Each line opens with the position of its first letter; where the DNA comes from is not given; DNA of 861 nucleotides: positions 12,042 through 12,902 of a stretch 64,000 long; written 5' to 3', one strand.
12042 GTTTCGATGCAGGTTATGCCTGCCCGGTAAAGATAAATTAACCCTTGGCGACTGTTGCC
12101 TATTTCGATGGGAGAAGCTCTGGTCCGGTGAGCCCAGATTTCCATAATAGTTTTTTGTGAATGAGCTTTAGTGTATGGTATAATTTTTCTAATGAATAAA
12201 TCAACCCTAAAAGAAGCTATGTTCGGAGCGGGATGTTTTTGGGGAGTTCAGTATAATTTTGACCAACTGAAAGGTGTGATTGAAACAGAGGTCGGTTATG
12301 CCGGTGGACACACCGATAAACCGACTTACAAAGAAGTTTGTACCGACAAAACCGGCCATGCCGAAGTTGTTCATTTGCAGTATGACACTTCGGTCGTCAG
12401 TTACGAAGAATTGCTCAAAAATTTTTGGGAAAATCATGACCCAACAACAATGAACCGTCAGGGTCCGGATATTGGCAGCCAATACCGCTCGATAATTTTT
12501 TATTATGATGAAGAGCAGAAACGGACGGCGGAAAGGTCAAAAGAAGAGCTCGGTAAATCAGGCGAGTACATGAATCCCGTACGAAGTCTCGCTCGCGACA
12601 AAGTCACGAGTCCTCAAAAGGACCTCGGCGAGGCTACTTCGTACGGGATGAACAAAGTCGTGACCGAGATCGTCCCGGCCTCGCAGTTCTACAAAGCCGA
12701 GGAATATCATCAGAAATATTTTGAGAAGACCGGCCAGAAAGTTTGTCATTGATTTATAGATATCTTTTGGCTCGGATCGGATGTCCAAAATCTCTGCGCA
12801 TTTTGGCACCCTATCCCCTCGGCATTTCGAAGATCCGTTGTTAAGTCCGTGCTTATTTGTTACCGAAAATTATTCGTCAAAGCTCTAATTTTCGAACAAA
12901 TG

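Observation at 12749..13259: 500-nt non-coding insertion of nested perfect inverted repeats splitting msrA from msrB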

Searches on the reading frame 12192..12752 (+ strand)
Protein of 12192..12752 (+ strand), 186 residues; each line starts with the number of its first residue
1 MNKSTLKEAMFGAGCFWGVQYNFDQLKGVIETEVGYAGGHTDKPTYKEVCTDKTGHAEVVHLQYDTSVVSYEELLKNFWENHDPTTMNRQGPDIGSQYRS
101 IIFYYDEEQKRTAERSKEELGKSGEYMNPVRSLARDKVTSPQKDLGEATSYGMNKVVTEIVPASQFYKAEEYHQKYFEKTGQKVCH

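Call 14: find_encoding_contigs(protein=window:12192-12752:+, flank=10000, max_places=10)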
Protein window:12192-12752:+ (186 aa): no gene with exactly this product is on record in the collection.

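Call 15: find_homologous_proteins(query=window:12192-12749:+, max_evalue=1e-20)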
Query window:12192-12749:+ (186 aa): 7999 proteins with E <= 1e-20 among 8000 candidates; the best 120 are listed.
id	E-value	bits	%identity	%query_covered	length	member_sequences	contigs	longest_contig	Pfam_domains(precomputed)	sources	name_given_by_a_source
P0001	2.4e-117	408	100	95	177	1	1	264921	PF01625.29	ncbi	-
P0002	1.6e-83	297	72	100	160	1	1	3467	PF01625.29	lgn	-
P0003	1.1e-82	295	72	100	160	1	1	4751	PF01625.29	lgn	-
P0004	1.5e-82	294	71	100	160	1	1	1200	PF01625.29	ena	-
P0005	1.4e-80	288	71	100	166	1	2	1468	PF01625.29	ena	-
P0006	2.2e-80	287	71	100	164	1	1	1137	PF01625.29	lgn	-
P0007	9.1e-80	285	73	97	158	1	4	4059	PF01625.29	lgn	-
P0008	1.9e-79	284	71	98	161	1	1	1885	PF01625.29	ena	-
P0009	6.3e-79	282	69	99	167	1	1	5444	PF01625.29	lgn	-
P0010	1.0e-78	282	68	100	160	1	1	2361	PF01625.29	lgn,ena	-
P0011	2.4e-78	280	70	99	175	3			PF01625.29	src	-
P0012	2.5e-78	280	67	100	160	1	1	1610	PF01625.29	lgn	-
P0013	2.6e-78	280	68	100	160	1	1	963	PF01625.29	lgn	-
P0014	6.3e-78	279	68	100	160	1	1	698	PF01625.29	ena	-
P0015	1.0e-77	278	70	97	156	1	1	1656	PF01625.29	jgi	jgi:peptide-methionine (S)-S-oxide reductase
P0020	3.2e-77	277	69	99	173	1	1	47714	PF01625.29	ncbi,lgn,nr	ncbi:MAG: peptide-methionine (S)-S-oxide reductase MsrA [Candidatus Yanofskybacteria bacterium]|nr:p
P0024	8.4e-77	275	70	100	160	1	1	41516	PF01625.29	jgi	jgi:peptide-methionine (S)-S-oxide reductase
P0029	1.2e-75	272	70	97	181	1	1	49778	PF01625.29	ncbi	-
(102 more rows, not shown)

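Call 17: find_encoding_contigs(protein=P0001, flank=10000, max_places=5)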
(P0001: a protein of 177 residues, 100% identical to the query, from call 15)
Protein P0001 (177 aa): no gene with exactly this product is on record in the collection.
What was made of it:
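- Tried and rejected: Look-ups of the window's MsrA and of P0001: not on record (calls 14, 17).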

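Call 19: find_encoding_contigs(protein=P0020, flank=6000, max_places=3)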
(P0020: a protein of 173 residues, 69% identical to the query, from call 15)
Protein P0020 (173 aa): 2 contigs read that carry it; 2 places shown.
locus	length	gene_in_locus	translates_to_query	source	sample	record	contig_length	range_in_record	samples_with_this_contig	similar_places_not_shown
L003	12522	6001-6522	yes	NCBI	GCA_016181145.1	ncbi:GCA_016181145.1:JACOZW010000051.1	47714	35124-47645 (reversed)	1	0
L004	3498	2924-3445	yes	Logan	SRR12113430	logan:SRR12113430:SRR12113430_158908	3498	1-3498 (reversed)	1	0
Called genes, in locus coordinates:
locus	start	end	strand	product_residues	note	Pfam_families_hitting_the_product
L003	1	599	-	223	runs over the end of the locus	PF03023:MurJ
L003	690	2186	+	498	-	PF08323:Glyco_transf_5, PF13439:Glyco_transf_4 (faint), PF13579:Glyco_trans_4_4 (weak), PF20706:GT4-conflict (weak), PF00534:Glycos_transf_1, PF13692:Glyco_trans_1_4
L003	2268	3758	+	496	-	PF03065:Glyco_hydro_57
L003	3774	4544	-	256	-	PF03009:GDPD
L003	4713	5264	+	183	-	-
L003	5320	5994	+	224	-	PF13847:Methyltransf_31 (faint), PF08241:Methyltransf_11, PF13649:Methyltransf_25 (faint)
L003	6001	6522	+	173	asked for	PF01625:PMSR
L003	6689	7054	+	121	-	-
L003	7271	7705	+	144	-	PF01641:SelR, PF24046:At4g08330 (faint)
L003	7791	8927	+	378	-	PF13365:Trypsin_2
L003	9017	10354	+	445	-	PF00342:PGI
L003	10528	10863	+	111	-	PF07681:DoxX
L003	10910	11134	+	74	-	PF00462:Glutaredoxin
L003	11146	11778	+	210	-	PF11303:DUF3105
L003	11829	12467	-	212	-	-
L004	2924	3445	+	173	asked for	PF01625:PMSR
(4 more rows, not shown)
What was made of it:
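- In L003 an ORF sits between the hairpins (call 19).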

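Call 20: find_encoding_contigs(protein=P0024, flank=6000, max_places=3)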
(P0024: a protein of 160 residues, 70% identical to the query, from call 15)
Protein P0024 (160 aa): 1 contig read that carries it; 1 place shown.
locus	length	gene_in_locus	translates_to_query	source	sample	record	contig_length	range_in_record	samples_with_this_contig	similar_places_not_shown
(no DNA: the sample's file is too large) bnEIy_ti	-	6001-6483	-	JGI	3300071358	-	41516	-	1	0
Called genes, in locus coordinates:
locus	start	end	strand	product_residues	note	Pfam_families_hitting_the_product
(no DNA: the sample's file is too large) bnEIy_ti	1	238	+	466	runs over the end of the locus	PF00989:PAS, PF13188:PAS_8, PF08448:PAS_4, PF13426:PAS_9, PF00512:HisKA, PF02518:HATPase_c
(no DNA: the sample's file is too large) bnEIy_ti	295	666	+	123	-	PF00072:Response_reg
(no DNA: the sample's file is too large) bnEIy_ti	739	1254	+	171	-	PF04542:Sigma70_r2, PF04545:Sigma70_r4, PF08281:Sigma70_r4_2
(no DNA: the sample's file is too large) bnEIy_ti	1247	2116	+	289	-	PF18915:DUF5667 (weak)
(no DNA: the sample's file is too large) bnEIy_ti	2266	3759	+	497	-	PF08323:Glyco_transf_5, PF13579:Glyco_trans_4_4 (faint), PF00534:Glycos_transf_1, PF13692:Glyco_trans_1_4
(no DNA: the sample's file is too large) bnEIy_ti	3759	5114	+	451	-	PF03065:Glyco_hydro_57, PF01522:Polysacc_deac_1 (faint)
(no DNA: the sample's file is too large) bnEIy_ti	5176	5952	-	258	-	PF03009:GDPD (faint)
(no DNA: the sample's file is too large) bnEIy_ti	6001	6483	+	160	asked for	PF01625:PMSR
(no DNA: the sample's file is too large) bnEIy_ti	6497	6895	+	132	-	PF01641:SelR, PF08271:Zn_Ribbon_TF (faint), PF24046:At4g08330 (faint)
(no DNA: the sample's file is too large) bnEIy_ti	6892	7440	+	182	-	PF00398:RrnaAD, PF08242:Methyltransf_12 (weak), PF13649:Methyltransf_25 (weak)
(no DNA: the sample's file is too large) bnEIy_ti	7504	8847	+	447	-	PF00342:PGI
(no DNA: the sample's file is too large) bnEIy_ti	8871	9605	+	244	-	PF00106:adh_short, PF02826:2-Hacid_dh_C (weak), PF08659:KR, PF13561:adh_short_C2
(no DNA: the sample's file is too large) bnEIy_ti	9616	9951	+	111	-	PF07681:DoxX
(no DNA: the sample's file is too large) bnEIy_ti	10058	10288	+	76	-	PF00462:Glutaredoxin, PF13417:GST_N_3 (weak)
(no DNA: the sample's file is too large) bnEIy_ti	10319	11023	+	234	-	PF06682:SARAF (faint), PF11303:DUF3105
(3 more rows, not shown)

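Call 21: find_encoding_contigs(protein=P0029, flank=6000, max_places=3)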
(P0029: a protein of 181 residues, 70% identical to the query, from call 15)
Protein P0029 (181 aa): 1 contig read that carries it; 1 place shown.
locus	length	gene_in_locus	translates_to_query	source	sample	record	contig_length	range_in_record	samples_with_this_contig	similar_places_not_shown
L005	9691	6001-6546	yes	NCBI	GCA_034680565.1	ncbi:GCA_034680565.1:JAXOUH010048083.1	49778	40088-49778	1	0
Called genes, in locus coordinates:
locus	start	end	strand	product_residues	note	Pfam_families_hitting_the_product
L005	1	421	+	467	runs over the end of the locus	PF00989:PAS, PF13188:PAS_8 (weak), PF08448:PAS_4, PF13426:PAS_9, PF00512:HisKA, PF02518:HATPase_c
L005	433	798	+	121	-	PF00072:Response_reg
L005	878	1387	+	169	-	PF04542:Sigma70_r2, PF08281:Sigma70_r4_2, PF04545:Sigma70_r4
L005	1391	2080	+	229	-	PF18915:DUF5667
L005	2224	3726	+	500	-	PF08323:Glyco_transf_5, PF13439:Glyco_transf_4 (faint), PF13579:Glyco_trans_4_4 (faint), PF20706:GT4-conflict (weak), PF00534:Glycos_transf_1, PF13692:Glyco_trans_1_4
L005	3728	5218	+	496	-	PF03065:Glyco_hydro_57, PF01522:Polysacc_deac_1 (faint)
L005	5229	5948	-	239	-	PF03009:GDPD (faint)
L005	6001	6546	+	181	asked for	PF01625:PMSR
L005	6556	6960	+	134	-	PF01641:SelR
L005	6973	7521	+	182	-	PF00398:RrnaAD (weak), PF08242:Methyltransf_12 (weak), PF13649:Methyltransf_25 (weak)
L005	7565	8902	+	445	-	PF00342:PGI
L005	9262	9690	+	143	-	?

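Call 26: find_related_loci(query=window:12192-12749:+, collection=metagenome_contigs, flank=4000)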
Query window:12192-12749:+ (186 aa) in metagenome_contigs; peptide patterns used: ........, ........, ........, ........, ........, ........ (x = any residue, [..] = any of these).
600 stretches matched a pattern (row limit reached: there are more); 582 encode a relative of the query (tblastn E <= 1e-3); the best 80 are kept; 80 distinct loci.
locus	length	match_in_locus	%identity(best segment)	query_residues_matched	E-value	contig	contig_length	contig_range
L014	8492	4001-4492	71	1-186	2e-87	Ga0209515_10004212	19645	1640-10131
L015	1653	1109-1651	60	1-182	1e-79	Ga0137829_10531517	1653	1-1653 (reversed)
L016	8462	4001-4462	53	7-186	1e-65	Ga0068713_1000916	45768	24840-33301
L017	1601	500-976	54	2-186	1e-68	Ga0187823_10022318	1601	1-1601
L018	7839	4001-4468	57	4-185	4e-64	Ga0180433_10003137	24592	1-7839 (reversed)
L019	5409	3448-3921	53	3-186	1e-63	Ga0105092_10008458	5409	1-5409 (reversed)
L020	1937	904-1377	53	3-186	2e-65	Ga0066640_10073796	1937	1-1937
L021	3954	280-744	56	6-186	3e-63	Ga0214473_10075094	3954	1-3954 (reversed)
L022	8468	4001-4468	53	5-186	9e-63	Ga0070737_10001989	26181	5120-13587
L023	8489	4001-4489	51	2-185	1e-62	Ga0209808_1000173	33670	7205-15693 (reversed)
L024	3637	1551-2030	52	1-185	4e-62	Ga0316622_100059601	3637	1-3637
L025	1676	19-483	53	6-186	2e-64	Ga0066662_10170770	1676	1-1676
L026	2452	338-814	52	1-185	8e-63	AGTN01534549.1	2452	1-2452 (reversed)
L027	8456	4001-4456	54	9-186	3e-62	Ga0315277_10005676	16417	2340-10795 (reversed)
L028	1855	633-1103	53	1-186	1e-63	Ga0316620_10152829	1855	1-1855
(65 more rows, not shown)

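Call 32: find_encoding_contigs(protein=P0003, flank=5000, max_places=4)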
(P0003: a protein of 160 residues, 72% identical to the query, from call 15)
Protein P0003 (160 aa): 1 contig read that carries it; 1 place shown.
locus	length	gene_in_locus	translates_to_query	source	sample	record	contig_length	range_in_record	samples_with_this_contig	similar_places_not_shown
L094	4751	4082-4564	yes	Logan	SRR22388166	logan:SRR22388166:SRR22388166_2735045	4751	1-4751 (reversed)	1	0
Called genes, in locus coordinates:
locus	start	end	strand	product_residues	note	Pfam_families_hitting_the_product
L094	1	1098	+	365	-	?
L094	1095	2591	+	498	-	PF03065:Glyco_hydro_57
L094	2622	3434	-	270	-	PF03009:GDPD (faint)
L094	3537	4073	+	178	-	-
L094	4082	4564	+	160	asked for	PF01625:PMSR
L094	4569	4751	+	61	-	?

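Call 33: find_encoding_contigs(protein=P0009, flank=5000, max_places=4)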
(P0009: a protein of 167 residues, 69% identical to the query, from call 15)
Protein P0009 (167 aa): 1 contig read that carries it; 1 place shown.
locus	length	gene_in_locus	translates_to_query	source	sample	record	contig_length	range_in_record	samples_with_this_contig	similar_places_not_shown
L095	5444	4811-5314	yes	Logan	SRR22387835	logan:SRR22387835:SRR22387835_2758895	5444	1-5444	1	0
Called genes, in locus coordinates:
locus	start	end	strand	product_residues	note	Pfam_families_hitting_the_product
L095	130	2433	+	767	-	PF04536:TPM_phosphatase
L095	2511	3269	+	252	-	PF04012:PspA_IM30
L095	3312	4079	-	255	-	PF03009:GDPD (weak)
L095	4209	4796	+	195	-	-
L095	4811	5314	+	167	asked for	PF01625:PMSR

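Call 34: find_encoding_contigs(protein=P0007, flank=5000, max_places=4)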
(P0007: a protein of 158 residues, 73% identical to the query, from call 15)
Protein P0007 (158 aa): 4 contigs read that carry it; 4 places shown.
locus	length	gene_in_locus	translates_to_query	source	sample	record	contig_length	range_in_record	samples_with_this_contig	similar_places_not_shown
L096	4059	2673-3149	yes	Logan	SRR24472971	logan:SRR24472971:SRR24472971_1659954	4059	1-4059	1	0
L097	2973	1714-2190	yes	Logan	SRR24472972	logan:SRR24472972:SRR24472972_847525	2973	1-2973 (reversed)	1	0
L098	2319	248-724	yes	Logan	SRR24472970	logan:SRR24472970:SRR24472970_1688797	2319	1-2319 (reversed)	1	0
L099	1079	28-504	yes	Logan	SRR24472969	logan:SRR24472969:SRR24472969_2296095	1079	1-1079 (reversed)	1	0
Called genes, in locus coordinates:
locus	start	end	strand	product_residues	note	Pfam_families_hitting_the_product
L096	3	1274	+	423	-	?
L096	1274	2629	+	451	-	PF03065:Glyco_hydro_57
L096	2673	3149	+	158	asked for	PF01625:PMSR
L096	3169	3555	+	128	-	PF01641:SelR, PF08271:Zn_Ribbon_TF (faint), PF24046:At4g08330 (faint)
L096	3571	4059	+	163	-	?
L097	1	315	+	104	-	?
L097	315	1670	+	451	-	PF03065:Glyco_hydro_57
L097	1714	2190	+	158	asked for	PF01625:PMSR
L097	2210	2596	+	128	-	PF01641:SelR, PF08271:Zn_Ribbon_TF (faint), PF24046:At4g08330 (faint)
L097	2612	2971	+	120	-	?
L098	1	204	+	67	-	?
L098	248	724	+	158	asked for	PF01625:PMSR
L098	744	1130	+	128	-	PF01641:SelR, PF08271:Zn_Ribbon_TF (faint), PF24046:At4g08330 (faint)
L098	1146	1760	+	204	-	PF00578:AhpC-TSA (weak), PF00085:Thioredoxin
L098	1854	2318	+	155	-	?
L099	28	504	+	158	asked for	PF01625:PMSR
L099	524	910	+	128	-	PF01641:SelR, PF08271:Zn_Ribbon_TF (faint), PF24046:At4g08330 (faint)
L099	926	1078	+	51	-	?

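Call 35: find_encoding_contigs(protein=P0002, flank=5000, max_places=4)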
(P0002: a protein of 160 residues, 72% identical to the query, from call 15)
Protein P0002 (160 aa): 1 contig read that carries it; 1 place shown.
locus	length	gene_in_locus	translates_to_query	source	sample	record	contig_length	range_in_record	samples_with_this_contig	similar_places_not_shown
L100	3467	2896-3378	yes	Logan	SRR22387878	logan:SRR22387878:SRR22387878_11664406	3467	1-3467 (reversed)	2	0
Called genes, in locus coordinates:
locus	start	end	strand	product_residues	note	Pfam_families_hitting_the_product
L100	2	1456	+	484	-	?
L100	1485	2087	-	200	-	-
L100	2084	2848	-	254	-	PF03009:GDPD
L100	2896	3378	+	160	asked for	PF01625:PMSR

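Call 82: search_protein_families(library=pfam, proteins=[P0241], max_evalue=0.001)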
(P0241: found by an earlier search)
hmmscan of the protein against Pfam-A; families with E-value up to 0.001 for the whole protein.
P0241 (121 aa): 0 families
